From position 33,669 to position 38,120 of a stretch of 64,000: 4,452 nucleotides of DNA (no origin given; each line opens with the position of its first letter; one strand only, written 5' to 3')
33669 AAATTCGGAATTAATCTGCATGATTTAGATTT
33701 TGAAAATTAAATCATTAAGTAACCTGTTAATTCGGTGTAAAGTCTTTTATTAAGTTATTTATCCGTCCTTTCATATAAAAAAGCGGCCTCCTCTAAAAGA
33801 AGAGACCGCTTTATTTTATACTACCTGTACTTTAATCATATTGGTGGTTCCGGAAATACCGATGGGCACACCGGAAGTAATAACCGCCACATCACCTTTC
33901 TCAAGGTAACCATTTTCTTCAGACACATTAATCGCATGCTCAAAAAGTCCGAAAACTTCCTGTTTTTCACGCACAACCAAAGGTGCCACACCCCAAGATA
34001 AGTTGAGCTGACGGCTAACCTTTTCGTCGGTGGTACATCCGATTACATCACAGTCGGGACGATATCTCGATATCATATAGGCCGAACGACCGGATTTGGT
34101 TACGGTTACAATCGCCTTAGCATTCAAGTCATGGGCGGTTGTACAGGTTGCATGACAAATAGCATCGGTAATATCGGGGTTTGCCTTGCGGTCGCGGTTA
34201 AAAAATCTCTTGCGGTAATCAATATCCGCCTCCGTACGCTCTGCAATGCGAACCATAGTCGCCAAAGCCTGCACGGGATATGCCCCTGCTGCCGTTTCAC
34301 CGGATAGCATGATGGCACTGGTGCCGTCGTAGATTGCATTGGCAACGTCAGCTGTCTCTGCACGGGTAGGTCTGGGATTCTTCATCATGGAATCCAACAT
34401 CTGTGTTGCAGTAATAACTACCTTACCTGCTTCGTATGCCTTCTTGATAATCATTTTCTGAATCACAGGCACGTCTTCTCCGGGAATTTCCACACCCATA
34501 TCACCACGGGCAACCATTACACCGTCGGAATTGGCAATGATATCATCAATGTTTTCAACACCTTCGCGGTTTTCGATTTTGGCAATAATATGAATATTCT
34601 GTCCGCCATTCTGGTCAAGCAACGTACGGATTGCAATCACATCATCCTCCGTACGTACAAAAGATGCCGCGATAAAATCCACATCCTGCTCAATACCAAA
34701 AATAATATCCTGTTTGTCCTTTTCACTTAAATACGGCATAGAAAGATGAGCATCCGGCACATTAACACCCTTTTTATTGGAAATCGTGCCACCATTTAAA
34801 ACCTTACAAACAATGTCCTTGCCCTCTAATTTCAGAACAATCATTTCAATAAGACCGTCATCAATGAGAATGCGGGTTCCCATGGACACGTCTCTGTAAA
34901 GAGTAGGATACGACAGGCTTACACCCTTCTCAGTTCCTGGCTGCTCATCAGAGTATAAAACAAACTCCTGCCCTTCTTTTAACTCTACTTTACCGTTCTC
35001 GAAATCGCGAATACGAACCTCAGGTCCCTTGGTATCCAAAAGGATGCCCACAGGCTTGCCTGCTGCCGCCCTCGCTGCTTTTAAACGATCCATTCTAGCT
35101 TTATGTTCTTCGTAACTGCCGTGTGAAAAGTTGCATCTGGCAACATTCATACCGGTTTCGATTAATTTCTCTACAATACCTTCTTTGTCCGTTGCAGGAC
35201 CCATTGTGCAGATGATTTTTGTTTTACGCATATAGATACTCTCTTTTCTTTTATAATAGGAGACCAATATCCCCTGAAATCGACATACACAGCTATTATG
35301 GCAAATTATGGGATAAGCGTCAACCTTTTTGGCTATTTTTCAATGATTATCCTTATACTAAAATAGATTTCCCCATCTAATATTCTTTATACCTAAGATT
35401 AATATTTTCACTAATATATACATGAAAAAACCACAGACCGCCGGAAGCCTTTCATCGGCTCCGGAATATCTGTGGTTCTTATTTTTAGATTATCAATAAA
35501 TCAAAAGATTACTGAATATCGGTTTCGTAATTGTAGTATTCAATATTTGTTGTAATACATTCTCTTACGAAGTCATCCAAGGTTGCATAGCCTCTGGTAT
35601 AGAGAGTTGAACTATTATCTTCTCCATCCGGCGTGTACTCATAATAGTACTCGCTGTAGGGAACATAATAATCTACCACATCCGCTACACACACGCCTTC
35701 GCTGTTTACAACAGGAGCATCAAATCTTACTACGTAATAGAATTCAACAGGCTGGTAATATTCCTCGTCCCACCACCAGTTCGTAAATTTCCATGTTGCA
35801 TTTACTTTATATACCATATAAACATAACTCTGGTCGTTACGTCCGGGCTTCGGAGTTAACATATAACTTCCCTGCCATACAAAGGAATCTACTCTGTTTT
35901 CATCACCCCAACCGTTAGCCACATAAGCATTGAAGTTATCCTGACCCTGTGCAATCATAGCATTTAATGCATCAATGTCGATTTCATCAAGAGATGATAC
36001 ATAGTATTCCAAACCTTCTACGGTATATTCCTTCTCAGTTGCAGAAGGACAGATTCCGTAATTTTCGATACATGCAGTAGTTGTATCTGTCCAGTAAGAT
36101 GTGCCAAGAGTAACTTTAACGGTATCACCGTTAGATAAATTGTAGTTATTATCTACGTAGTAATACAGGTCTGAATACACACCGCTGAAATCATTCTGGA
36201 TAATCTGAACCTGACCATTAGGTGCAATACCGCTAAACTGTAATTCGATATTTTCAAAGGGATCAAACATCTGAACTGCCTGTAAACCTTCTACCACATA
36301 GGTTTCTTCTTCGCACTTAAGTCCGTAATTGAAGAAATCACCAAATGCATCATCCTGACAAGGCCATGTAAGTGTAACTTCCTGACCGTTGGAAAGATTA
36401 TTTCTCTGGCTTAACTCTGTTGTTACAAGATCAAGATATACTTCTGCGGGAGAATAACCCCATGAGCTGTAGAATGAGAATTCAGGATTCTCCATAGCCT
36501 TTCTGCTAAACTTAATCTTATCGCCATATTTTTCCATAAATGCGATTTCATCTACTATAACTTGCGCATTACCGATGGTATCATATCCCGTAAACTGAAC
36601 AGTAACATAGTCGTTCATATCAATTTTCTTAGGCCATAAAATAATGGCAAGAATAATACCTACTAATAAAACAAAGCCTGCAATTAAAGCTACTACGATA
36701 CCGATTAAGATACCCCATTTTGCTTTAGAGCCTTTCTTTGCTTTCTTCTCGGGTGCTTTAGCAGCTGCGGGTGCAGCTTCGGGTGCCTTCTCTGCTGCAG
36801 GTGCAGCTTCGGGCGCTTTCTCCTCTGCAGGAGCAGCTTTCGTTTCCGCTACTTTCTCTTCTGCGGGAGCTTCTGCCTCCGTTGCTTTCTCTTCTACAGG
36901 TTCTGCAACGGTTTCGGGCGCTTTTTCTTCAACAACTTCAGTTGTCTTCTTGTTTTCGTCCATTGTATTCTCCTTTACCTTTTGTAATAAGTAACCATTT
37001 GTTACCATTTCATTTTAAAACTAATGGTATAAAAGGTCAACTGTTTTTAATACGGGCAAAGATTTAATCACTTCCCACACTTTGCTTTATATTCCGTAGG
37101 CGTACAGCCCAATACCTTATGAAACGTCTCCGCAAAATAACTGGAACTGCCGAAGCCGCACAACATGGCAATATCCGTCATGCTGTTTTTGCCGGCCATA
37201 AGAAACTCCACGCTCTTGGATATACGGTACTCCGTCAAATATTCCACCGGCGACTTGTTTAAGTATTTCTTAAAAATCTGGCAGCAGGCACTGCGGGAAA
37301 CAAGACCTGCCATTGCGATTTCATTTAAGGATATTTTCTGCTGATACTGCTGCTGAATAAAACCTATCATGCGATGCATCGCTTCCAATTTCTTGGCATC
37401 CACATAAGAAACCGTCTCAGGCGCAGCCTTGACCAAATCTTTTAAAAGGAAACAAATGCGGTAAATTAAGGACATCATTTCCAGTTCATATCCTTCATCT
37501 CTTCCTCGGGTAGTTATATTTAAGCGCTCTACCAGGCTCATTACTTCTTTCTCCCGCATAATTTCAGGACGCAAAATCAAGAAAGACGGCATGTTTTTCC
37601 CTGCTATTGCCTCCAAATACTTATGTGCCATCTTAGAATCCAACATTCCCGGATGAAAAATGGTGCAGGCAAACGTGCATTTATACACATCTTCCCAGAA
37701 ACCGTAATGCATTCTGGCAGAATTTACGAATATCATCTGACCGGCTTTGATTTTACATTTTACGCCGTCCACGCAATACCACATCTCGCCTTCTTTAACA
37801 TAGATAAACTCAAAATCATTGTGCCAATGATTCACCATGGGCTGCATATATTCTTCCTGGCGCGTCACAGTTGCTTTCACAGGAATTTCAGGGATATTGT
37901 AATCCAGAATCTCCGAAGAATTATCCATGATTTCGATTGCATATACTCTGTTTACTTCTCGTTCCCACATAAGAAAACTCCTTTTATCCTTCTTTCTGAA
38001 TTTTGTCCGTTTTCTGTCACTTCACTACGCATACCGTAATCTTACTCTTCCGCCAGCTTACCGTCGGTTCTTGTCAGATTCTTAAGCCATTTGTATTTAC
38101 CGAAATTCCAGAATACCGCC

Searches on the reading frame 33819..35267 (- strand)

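Call 76: search_protein_families(library=pfam, proteins=[window:33819-35267:-], max_evalue=0.0001)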
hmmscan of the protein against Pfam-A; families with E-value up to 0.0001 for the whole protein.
window:33819-35267:- (483 aa): 2 families
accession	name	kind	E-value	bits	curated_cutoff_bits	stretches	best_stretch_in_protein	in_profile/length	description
PF00224.27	PK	-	2.3e-134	448.1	30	1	13-334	1-327/328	Pyruvate kinase, barrel domain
PF02887.21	PK_C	-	3.1e-41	140.5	28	1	368-480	1-113/114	Pyruvate kinase, alpha/beta domain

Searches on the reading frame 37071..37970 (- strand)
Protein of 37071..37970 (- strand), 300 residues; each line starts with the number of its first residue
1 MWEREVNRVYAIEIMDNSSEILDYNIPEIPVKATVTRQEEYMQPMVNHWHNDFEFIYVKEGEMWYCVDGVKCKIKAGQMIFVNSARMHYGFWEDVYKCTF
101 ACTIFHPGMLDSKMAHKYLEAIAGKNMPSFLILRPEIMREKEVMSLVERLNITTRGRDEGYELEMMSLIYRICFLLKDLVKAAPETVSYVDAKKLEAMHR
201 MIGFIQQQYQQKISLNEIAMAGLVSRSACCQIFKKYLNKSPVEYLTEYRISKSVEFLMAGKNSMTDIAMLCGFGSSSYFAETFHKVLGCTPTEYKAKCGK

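Call 76: search_protein_families(library=pfam, proteins=[window:37071-37970:-], max_evalue=0.0001)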
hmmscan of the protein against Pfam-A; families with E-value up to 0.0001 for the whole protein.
window:37071-37970:- (300 aa): 4 families
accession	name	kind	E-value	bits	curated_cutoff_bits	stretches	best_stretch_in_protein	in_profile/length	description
PF00165.29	HTH_AraC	-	1.4e-19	70.2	26.6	2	260-294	7-40/42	Bacterial regulatory helix-turn-helix proteins, AraC family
PF12833.13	HTH_18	-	3.1e-18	66.3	33.6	1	224-296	7-79/80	Helix-turn-helix domain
PF07883.17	Cupin_2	-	4.4e-08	33.2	27.2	1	47-89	13-55/70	Cupin domain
PF02311.25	AraC_binding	-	6.3e-06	26.4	21.1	1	45-112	16-83/135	AraC-like ligand binding domain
